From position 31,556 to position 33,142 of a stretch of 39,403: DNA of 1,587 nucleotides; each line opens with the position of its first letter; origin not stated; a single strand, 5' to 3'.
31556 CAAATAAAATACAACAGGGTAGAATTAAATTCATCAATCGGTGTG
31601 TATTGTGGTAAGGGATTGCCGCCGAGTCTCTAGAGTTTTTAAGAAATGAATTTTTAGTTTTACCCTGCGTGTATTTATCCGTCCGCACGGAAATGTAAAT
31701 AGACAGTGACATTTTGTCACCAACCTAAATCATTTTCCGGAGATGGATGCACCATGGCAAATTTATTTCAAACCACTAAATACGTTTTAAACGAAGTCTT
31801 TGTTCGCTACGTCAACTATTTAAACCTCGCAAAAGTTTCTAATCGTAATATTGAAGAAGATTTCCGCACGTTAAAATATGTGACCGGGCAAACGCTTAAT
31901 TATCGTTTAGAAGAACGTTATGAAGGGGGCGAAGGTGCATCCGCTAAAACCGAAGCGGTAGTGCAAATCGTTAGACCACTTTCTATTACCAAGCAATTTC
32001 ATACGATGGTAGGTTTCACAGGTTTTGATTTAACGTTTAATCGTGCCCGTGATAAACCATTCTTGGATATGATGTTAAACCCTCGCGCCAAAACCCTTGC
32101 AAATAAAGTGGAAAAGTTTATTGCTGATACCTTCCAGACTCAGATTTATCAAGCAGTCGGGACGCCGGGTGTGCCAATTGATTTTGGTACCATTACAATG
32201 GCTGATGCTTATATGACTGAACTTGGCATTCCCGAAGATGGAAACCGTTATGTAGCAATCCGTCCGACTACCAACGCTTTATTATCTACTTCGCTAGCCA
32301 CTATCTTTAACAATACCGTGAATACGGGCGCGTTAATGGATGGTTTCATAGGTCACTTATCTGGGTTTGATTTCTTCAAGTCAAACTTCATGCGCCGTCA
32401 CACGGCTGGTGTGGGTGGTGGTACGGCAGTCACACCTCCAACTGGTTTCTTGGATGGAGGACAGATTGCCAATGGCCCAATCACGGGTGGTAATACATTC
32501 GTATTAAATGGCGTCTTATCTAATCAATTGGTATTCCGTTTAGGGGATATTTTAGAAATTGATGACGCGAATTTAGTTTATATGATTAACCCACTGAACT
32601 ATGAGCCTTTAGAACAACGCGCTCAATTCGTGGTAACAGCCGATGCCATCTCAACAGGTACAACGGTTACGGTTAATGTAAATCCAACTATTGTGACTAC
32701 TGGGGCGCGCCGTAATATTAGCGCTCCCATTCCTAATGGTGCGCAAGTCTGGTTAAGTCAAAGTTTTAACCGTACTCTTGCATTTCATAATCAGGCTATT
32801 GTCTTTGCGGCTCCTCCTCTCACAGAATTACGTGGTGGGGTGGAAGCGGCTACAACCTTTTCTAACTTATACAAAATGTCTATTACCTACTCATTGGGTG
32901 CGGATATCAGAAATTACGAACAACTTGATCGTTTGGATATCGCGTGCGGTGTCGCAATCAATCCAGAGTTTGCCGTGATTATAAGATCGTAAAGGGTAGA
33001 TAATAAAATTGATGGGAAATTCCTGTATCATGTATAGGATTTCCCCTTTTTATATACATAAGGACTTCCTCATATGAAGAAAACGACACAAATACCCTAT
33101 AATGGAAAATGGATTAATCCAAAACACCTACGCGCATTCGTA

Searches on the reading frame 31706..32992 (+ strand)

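Call 9: search_protein_families(library=pfam, max_evalue=0.001, proteins=[window:31706-32992:+])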
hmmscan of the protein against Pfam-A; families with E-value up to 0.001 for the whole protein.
window:31706-32992:+ (428 aa): 1 family
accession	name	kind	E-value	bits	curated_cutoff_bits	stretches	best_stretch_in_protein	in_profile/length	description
PF11651.14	P22_CoatProtein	-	7.8e-17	61.6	24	1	70-422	57-416/423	P22 coat protein - gene protein 5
